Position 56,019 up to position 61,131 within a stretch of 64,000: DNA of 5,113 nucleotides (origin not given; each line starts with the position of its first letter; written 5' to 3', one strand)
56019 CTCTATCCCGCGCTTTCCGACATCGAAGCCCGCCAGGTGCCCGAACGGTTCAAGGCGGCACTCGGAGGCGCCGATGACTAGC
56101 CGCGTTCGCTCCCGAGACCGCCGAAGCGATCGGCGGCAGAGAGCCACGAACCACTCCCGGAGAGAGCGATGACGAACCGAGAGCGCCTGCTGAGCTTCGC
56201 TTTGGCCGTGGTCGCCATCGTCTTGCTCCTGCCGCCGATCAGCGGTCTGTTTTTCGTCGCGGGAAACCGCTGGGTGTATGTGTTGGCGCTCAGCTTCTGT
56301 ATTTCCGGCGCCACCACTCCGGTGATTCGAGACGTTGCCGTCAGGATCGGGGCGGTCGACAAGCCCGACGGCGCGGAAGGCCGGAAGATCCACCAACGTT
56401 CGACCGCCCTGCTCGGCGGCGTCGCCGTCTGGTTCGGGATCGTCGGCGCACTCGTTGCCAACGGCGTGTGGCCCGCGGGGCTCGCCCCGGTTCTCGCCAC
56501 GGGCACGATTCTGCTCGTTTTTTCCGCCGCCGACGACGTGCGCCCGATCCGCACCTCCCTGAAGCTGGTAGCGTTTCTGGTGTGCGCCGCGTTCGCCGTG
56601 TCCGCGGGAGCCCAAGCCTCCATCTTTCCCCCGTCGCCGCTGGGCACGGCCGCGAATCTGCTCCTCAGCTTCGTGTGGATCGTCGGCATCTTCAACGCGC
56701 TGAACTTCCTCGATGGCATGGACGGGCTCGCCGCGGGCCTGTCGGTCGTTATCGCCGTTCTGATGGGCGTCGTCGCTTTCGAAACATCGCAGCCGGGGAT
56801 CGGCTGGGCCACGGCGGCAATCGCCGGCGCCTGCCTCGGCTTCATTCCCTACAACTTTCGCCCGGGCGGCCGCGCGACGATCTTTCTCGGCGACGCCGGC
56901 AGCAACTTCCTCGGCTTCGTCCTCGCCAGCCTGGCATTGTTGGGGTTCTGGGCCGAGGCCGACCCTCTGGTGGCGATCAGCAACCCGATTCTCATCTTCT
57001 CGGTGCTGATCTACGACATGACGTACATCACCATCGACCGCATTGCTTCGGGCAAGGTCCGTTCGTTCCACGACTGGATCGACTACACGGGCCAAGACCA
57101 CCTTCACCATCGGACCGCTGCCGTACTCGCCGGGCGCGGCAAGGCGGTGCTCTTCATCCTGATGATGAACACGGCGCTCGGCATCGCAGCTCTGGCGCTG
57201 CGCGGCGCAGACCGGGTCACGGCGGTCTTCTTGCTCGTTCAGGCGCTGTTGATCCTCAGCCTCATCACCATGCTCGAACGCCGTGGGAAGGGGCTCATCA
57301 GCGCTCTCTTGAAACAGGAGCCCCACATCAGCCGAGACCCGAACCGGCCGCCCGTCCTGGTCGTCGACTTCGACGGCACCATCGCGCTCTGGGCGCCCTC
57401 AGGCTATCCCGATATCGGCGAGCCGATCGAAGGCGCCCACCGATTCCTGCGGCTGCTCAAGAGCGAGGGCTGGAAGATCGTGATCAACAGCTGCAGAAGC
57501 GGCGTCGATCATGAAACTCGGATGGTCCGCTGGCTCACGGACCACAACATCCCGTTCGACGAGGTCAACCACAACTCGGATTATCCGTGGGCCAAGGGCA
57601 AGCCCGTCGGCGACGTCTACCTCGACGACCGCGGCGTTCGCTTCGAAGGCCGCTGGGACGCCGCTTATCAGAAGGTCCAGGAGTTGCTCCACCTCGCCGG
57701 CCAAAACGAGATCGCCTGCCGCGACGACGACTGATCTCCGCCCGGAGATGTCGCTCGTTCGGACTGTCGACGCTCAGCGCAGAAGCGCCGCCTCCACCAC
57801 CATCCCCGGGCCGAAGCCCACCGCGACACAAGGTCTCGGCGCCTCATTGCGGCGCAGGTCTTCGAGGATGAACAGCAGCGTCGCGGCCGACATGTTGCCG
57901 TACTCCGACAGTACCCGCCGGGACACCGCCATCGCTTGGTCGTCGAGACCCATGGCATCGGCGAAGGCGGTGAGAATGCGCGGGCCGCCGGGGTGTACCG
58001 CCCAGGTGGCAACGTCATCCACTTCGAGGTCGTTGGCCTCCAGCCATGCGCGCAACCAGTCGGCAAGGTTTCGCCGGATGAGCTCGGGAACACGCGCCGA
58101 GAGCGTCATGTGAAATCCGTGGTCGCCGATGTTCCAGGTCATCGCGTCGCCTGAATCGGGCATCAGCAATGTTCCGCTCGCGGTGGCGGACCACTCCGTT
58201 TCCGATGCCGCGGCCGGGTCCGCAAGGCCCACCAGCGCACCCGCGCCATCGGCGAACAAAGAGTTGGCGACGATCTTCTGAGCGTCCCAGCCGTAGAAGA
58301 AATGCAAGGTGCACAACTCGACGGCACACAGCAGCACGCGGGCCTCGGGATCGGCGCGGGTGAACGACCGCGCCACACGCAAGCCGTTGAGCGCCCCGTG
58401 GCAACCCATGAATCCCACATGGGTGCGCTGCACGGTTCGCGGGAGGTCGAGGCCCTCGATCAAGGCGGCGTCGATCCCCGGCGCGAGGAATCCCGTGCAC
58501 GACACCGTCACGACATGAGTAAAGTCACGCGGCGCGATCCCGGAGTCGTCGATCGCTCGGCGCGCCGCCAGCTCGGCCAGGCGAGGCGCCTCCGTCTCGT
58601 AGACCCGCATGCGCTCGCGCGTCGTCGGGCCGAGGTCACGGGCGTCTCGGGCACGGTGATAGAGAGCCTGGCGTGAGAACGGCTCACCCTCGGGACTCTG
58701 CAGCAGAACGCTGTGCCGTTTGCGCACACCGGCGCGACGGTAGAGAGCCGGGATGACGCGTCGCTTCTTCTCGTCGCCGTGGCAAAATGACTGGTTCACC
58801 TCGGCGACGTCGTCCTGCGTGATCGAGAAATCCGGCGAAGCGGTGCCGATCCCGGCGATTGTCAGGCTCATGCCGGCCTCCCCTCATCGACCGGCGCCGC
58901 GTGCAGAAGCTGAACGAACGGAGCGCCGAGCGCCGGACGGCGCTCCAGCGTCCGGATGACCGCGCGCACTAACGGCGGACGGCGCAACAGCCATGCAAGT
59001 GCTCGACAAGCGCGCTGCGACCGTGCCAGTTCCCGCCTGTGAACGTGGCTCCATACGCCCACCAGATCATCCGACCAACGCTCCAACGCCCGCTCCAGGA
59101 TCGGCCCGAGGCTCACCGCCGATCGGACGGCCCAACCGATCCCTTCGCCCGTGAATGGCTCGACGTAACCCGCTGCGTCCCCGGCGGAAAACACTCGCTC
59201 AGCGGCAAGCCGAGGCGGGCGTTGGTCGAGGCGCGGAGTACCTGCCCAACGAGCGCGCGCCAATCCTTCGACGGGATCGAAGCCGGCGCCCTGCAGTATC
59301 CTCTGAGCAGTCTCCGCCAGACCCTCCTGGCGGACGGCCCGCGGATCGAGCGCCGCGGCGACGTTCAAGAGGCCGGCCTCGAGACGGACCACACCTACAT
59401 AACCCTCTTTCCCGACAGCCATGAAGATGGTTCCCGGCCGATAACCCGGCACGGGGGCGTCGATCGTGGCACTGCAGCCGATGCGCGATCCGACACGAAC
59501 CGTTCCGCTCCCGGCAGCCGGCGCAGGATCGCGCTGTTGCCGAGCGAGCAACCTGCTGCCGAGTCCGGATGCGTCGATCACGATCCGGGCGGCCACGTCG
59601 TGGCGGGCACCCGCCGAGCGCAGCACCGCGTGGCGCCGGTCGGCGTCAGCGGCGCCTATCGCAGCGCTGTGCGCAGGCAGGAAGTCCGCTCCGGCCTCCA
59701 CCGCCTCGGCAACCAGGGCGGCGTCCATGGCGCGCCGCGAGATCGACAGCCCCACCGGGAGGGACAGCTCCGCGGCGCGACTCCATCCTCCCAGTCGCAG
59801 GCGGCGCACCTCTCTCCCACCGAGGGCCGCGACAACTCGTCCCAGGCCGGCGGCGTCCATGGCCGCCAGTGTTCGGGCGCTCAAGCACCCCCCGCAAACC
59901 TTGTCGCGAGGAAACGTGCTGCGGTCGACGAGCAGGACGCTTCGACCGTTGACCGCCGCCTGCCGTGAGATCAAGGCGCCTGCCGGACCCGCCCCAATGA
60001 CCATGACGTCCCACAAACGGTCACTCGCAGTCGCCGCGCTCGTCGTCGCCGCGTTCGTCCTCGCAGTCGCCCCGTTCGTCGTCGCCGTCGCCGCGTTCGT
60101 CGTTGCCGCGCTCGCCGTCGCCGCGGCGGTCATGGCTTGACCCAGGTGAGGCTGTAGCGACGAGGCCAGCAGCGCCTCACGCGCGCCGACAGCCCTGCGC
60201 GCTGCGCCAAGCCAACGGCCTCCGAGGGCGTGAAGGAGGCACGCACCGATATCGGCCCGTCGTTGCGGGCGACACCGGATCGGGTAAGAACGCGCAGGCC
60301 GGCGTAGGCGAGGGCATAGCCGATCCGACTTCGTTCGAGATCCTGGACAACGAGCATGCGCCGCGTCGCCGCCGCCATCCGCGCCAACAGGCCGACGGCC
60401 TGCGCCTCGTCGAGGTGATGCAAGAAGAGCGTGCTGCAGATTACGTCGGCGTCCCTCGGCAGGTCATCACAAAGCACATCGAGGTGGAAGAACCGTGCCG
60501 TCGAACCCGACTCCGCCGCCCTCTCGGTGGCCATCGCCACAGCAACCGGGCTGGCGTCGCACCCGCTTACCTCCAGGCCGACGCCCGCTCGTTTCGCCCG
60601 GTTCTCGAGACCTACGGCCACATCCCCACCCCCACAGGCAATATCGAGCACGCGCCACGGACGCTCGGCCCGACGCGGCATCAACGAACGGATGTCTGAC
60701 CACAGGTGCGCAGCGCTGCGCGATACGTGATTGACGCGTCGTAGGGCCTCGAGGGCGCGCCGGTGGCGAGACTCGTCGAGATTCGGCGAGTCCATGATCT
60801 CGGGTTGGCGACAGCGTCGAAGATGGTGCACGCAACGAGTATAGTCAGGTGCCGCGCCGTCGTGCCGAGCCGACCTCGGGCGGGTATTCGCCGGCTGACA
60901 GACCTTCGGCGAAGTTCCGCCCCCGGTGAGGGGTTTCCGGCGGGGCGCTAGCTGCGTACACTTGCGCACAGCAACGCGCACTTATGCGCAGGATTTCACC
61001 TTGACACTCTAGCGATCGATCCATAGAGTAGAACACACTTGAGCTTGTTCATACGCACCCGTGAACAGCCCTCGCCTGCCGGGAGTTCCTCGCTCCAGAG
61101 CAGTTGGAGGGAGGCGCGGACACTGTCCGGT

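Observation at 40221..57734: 17.5-kb exopolysaccharide locus with an embedded HD-GYP c-di-GMP phosphodiesterase and an ExeA-like ATPase (exosortase-type EPS architecture, no exosortase in window)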

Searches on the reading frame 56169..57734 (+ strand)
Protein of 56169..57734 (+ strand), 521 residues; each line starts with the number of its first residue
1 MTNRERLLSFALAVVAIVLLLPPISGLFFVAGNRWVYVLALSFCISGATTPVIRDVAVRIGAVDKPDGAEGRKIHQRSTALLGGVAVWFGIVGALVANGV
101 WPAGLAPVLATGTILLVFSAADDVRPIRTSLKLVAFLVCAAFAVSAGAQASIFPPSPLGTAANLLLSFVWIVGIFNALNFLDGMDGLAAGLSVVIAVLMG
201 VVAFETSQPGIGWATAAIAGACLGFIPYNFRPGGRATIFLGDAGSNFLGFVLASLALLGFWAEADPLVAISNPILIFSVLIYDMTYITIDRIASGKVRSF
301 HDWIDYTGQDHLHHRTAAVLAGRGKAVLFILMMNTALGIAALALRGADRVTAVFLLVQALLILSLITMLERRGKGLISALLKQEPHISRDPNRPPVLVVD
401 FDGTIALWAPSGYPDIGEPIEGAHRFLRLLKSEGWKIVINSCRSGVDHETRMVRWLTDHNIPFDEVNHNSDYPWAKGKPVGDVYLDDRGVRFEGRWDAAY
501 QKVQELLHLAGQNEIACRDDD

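Call 5: search_protein_families(library=ncbifam, proteins=[window:56169-57734:+], max_evalue=0.001)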
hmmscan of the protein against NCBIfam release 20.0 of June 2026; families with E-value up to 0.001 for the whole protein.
window:56169-57734:+ (521 aa): 6 families
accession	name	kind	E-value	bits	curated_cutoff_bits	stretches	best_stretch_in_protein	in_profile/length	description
TIGR02380.1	ECA_wecA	exception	2.4e-27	96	326.05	1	41-363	6-326/346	UDP-N-acetylglucosamine--undecaprenyl-phosphate N-acetylglucosaminephosphotransferase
NF053644.1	MraY_archaea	equivalog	6.6e-18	65.1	450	1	130-308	151-318/340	pseudomurein biosynthesis MraY family phospho-N-acetylmuramoyl-pentapeptide-transferase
TIGR00445.1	mraY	equivalog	6e-11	42.4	192.05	1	157-258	132-244/321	phospho-N-acetylmuramoyl-pentapeptide-transferase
NF046079.1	HAD_phos_BT0820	equivalog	2.8e-10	40.7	165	1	397-507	3-114/137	BT0820 family HAD-type phosphatase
TIGR01689.1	EcbF-BcbF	subfamily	5.4e-08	32.8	162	1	397-509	4-121/126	capsule biosynthesis phosphatase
TIGR01662.1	HAD-SF-IIIA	subfamily_domain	0.00024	21.2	44.6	1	396-464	2-79/141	HAD-IIIA family hydrolase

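Call 6: search_protein_families(library=pfam, proteins=[window:56169-57734:+], max_evalue=0.001)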
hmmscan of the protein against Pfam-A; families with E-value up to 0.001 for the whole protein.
window:56169-57734:+ (521 aa): 1 family
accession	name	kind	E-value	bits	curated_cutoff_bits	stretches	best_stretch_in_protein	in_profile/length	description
PF00953.26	Glycos_transf_4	-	6.2e-31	108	27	1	107-258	3-158/160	Glycosyl transferase family 4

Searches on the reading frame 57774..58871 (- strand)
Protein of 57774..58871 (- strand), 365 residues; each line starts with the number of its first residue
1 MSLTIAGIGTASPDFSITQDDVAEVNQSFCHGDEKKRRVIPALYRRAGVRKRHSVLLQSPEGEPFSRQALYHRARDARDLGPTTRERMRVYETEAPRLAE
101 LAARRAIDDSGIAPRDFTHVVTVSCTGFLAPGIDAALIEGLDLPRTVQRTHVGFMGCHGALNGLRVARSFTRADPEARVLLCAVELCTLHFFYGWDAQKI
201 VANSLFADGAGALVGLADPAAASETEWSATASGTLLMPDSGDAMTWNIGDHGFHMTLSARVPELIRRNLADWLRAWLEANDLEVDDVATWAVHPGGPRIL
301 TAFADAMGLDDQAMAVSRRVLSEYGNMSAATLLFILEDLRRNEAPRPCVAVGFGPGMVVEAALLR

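Call 5: search_protein_families(library=ncbifam, proteins=[window:57774-58871:-], max_evalue=0.001)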
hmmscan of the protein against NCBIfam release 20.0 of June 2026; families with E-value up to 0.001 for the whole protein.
window:57774-58871:- (365 aa): 5 families
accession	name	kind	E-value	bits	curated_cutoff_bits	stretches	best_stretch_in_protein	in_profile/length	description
NF042429.2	DHPHCoAsyn_DpgA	equivalog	4e-44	150.9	425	1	5-365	1-349/350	3,5-dihydroxyphenylacetyl-CoA synthase DpgA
NF006829.0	PRK09352.1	subfamily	2.8e-18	66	249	1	89-365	47-320/322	beta-ketoacyl-ACP synthase 3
TIGR00747.1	fabH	subfamily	2.4e-15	56.5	292.1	1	92-365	48-321/322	beta-ketoacyl-ACP synthase III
NF004623.0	PRK05963.1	equivalog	3.7e-09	36.3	437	1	95-337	54-296/328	beta-ketoacyl-ACP synthase III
NF005703.0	PRK07515.1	equivalog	0.00016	20.7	304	0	80-227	81-222/373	beta-ketoacyl-ACP synthase III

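Call 6: search_protein_families(library=pfam, proteins=[window:57774-58871:-], max_evalue=0.001)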
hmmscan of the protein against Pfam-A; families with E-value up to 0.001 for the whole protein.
window:57774-58871:- (365 aa): 5 families
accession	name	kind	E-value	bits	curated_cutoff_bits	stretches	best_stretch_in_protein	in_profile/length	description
PF02797.21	Chal_sti_synt_C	-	4e-24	85.8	27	1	236-365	9-148/151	Chalcone and stilbene synthases, C-terminal domain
PF00195.25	Chal_sti_synt_N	-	1.9e-23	83.5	27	1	4-219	15-225/225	Chalcone and stilbene synthases, N-terminal domain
PF08541.16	ACP_syn_III_C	-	1.4e-10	41.6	26.6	1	277-365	1-89/90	3-Oxoacyl-[acyl-carrier-protein (ACP)] synthase III C terminal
PF08392.18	FAE1_CUT1_RppA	-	1.9e-09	37.7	27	1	92-214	80-202/290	FAE1/Type III polyketide synthase-like protein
PF08545.16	ACP_syn_III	-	3e-05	24.3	24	1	156-214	6-60/80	3-Oxoacyl-[acyl-carrier-protein (ACP)] synthase III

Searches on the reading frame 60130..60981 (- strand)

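Call 5: search_protein_families(library=ncbifam, proteins=[window:60130-60981:-], max_evalue=0.001)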
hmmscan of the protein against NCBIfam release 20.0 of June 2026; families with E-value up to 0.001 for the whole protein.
window:60130-60981:- (283 aa): 11 families
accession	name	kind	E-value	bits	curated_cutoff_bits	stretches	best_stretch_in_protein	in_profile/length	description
NF004851.0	PRK06202.1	equivalog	1.9e-67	227.2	243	1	54-281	8-230/237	hypothetical protein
NF043040.1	corrin_prot_MT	hypoth_equivalog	8e-08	32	180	1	104-205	37-138/216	corrinoid protein-associated methyltransferase CpaM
NF001244.0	PRK00216.1-5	equivalog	1e-06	28.3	216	1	106-175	50-113/236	bifunctional demethylmenaquinone methyltransferase/2-methoxy-6-polyprenyl-1,4-benzoquinol methylase UbiE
TIGR01934.1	MenG_MenH_UbiE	subfamily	6.4e-06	25.6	158.35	1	103-169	35-95/223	ubiquinone/menaquinone biosynthesis methyltransferase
TIGR03534.1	RF_mod_PrmC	equivalog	1.5e-05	24.6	199.1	1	106-183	87-162/253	peptide chain release factor N(5)-glutamine methyltransferase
TIGR01983.1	UbiG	equivalog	1.6e-05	24.3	102.95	1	107-225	49-164/228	bifunctional 2-polyprenyl-6-hydroxyphenol methylase/3-demethylubiquinol 3-O-methyltransferase UbiG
NF010703.0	PRK14103.1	equivalog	0.00015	21.3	320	1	85-190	13-102/256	trans-aconitate 2-methyltransferase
NF001242.0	PRK00216.1-3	equivalog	0.00016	21.2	351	1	94-175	56-135/258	bifunctional demethylmenaquinone methyltransferase/2-methoxy-6-polyprenyl-1,4-benzoquinol methylase UbiE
TIGR00477.1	tehB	equivalog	0.00017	21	219.5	1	107-207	73-167/238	tellurite resistance methyltransferase TehB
NF008264.0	PRK11036.1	equivalog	0.00024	20.7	366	1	91-169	28-100/261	tRNA uridine 5-oxyacetic acid(34) methyltransferase CmoM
TIGR02021.1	BchM-ChlM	equivalog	0.00049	19.6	158.9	1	109-212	56-153/218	magnesium protoporphyrin IX methyltransferase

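Call 6: search_protein_families(library=pfam, proteins=[window:60130-60981:-], max_evalue=0.001)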
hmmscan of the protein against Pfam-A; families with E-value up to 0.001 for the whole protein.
window:60130-60981:- (283 aa): 7 families
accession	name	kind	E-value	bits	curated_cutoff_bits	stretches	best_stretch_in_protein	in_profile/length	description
PF13649.12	Methyltransf_25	-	4e-12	47.1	27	1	111-207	1-94/97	Methyltransferase domain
PF08242.18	Methyltransf_12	-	2.3e-08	35.1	30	1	112-204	1-90/98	Methyltransferase domain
PF08241.18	Methyltransf_11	-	6.3e-07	30.4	21.2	1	112-196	1-80/95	Methyltransferase domain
PF13489.12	Methyltransf_23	-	1.3e-06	28.7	27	1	91-205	6-107/164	Methyltransferase domain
PF01209.24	Ubie_methyltran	-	5.8e-06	26.3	20.1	1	92-164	33-100/233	ubiE/COQ5 methyltransferase family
PF13847.12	Methyltransf_31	-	4.4e-05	23.6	27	1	110-197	6-94/145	Methyltransferase domain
PF05175.20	MTS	-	7.3e-05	22.9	23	1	109-189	33-110/170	Methyltransferase small domain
